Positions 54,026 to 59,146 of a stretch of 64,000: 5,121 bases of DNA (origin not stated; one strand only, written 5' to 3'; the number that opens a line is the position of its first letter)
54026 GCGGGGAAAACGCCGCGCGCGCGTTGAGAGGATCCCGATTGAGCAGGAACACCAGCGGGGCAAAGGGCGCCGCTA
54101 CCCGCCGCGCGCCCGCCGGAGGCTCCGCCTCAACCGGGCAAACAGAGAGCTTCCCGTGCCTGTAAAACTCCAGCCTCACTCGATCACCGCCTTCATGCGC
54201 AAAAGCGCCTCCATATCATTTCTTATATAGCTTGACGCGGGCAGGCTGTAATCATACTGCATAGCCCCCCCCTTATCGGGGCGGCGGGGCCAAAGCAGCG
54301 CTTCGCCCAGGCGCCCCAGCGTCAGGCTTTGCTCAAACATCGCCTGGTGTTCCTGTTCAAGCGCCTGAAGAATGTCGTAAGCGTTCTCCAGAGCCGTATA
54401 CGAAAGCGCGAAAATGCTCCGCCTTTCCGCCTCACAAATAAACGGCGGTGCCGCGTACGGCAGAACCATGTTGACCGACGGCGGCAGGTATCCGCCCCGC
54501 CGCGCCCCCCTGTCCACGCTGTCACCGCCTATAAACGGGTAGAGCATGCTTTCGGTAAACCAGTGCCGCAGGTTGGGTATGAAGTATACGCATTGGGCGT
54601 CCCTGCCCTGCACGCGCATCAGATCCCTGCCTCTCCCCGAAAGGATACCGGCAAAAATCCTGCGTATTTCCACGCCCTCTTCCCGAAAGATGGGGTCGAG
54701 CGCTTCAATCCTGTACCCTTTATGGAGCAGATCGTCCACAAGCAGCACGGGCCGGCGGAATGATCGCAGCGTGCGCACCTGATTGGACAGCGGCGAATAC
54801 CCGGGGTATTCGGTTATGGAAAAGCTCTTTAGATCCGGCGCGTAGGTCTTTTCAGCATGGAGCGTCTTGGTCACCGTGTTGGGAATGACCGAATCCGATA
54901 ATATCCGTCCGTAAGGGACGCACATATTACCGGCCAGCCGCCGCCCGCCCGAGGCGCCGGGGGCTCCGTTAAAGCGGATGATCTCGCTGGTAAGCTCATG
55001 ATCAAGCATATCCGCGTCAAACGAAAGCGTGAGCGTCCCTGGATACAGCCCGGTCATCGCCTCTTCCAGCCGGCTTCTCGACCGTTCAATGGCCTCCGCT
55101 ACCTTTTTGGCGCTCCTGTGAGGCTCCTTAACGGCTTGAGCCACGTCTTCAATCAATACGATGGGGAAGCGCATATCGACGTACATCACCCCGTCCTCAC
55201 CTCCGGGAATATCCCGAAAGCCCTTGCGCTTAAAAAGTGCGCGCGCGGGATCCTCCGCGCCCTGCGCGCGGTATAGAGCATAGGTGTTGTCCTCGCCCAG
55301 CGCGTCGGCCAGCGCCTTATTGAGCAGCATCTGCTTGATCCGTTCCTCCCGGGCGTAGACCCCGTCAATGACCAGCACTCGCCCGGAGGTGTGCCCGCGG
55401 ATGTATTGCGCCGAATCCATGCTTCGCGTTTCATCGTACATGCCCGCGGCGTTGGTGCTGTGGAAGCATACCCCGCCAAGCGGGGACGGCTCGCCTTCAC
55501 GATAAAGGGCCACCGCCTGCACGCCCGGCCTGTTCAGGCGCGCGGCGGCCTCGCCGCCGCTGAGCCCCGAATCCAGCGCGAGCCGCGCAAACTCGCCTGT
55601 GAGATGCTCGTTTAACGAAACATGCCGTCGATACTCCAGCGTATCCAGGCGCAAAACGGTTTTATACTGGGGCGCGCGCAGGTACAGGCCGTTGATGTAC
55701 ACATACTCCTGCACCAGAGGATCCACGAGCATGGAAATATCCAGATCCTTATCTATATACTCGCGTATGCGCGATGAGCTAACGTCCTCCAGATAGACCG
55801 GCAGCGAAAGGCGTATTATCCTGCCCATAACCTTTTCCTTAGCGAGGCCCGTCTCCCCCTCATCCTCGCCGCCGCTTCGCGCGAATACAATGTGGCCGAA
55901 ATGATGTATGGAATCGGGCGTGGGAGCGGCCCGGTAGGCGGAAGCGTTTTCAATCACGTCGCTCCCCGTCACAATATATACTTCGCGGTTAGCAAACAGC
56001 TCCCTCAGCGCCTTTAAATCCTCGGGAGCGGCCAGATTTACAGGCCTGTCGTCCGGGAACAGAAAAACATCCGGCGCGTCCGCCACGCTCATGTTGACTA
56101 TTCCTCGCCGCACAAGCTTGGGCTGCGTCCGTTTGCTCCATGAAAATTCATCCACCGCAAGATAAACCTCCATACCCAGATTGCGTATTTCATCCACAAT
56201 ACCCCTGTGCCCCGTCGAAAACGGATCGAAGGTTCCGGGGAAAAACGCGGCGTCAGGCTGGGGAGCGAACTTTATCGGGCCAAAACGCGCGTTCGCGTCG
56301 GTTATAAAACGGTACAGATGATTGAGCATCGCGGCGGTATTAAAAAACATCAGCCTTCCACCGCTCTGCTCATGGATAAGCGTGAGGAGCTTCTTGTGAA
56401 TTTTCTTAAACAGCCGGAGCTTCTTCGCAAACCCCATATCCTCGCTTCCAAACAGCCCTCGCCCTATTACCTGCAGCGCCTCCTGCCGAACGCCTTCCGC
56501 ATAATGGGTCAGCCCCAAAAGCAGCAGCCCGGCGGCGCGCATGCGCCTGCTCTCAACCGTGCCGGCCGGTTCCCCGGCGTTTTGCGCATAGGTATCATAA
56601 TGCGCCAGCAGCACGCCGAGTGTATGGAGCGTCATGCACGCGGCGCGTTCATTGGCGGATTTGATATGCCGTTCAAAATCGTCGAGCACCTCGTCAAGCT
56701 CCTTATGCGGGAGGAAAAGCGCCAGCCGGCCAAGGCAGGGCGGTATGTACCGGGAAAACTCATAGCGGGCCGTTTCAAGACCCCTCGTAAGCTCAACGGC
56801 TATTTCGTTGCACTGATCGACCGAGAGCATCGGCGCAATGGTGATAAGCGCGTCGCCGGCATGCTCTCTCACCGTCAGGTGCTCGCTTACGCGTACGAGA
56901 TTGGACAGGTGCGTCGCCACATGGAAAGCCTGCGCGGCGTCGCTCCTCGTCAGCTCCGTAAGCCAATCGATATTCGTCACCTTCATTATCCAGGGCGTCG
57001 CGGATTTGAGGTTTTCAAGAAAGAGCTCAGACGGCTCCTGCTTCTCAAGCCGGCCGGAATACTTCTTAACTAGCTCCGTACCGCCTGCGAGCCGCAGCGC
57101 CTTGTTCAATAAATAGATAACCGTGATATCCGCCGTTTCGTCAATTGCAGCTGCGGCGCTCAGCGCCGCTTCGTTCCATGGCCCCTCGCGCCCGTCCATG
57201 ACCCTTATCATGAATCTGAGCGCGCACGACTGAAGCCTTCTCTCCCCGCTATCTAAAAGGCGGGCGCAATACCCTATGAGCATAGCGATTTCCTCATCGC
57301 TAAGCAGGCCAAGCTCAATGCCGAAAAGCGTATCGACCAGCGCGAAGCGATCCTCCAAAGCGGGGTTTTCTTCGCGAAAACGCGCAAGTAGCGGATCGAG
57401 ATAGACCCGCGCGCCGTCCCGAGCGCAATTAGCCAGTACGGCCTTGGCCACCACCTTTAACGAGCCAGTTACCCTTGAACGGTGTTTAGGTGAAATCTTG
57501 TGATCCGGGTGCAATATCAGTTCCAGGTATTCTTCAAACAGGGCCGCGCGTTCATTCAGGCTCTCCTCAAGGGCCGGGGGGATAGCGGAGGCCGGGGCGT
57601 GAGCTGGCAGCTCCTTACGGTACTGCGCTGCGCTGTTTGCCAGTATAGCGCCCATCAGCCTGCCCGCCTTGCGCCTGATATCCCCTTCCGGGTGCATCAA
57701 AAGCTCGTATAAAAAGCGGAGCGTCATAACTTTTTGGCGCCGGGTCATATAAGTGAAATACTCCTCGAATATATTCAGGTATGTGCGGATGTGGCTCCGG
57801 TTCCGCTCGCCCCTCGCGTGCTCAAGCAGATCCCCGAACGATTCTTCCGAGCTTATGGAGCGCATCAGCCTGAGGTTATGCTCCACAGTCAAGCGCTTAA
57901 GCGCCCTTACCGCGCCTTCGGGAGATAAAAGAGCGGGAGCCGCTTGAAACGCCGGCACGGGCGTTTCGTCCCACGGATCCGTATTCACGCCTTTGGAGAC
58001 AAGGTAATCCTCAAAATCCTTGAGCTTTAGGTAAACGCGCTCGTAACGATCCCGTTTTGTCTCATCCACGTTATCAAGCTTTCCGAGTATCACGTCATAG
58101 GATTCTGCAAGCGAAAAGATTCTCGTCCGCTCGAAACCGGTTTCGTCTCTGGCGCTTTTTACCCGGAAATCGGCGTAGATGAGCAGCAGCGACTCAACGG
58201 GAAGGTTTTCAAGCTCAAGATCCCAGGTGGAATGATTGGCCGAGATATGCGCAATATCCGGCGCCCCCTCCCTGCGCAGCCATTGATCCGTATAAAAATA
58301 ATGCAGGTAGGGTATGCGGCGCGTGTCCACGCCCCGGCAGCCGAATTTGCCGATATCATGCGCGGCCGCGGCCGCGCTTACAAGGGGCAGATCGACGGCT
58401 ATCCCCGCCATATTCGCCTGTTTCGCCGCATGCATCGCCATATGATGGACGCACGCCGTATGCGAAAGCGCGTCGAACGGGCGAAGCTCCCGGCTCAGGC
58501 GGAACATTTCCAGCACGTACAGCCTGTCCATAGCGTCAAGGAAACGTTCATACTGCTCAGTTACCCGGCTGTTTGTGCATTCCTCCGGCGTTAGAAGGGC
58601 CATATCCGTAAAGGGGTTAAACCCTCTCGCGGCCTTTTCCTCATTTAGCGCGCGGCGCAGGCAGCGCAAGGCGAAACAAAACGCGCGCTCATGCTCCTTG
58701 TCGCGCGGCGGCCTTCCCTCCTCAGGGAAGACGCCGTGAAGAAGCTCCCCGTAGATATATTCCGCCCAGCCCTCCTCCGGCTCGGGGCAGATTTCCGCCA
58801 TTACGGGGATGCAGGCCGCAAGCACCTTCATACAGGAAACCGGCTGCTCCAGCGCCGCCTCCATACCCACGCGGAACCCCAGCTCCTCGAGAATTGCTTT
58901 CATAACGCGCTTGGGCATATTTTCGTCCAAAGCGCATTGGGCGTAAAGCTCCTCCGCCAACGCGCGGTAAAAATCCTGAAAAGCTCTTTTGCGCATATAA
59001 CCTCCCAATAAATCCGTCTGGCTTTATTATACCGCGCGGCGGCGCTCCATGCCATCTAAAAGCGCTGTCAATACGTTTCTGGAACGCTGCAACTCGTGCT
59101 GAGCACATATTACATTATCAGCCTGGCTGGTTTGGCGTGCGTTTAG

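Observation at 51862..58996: The giant nucleotide-enzyme gene is translationally coupled to an atypical LDH/MDH-like dehydrogenase and a double flavodoxin-fold FMN-reductase-like protein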

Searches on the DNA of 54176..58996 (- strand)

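Call 83: search_rna_families(sources=[L005, L007, L010, L015, L027, L034, L041, L053], threshold=gathering)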
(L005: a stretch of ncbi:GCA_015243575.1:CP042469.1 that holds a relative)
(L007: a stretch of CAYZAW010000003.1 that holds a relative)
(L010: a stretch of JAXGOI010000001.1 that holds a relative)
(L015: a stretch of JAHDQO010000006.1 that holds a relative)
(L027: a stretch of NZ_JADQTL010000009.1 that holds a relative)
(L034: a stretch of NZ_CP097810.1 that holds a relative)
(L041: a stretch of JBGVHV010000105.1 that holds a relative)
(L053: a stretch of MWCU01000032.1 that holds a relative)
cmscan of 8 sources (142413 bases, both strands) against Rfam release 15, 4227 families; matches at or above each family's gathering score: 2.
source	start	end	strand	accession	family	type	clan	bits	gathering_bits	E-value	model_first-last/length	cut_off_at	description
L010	2408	2618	-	RF00230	T-box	Cis-reg; leader;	-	103.6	93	2e-21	1-219/219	no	T-box leader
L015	12324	12506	+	RF00174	Cobalamin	Cis-reg; riboswitch;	CL00101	85.8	31.5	2.1e-19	1-189/189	no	Cobalamin riboswitch aptamer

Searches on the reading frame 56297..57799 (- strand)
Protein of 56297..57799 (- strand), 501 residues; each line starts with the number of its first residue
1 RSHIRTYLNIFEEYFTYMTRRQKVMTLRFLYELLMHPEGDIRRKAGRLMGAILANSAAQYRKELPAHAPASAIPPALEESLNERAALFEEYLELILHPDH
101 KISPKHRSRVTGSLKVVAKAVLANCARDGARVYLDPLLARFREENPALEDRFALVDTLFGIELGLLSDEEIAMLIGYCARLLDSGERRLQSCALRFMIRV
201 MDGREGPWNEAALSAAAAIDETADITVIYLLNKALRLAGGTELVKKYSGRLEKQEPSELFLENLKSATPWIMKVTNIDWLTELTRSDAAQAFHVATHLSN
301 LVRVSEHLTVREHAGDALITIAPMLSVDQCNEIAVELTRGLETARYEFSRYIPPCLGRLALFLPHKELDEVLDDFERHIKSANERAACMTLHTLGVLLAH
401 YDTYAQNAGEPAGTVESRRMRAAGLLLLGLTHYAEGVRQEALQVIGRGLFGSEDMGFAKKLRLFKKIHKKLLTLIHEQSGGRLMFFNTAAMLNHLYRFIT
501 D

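Call 25: search_protein_families(library=pfam, proteins=[window:56297-57799:-], max_evalue=10)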
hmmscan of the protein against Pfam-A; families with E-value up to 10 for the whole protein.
seq(501 aa): 1 family
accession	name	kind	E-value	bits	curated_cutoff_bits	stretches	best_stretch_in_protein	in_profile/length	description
PF02985.28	HEAT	-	0.1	13.3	23.5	0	28-54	3-29/31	HEAT repeat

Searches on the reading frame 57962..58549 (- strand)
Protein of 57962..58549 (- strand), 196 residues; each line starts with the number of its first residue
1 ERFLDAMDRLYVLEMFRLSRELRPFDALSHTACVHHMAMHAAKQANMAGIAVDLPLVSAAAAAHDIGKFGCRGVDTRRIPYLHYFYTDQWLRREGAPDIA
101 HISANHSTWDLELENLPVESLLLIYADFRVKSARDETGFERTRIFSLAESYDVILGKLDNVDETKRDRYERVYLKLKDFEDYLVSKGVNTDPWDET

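Call 74: search_solved_structures(query=A5, max_evalue=10, show_alignments=2)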
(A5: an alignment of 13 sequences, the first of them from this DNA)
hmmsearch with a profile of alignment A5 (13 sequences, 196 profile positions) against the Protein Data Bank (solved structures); distinct sequences matched with E-value up to 10: 1.
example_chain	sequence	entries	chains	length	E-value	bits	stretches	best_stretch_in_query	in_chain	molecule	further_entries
2odh_A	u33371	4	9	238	1.4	11.9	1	107-153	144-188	R.BcnI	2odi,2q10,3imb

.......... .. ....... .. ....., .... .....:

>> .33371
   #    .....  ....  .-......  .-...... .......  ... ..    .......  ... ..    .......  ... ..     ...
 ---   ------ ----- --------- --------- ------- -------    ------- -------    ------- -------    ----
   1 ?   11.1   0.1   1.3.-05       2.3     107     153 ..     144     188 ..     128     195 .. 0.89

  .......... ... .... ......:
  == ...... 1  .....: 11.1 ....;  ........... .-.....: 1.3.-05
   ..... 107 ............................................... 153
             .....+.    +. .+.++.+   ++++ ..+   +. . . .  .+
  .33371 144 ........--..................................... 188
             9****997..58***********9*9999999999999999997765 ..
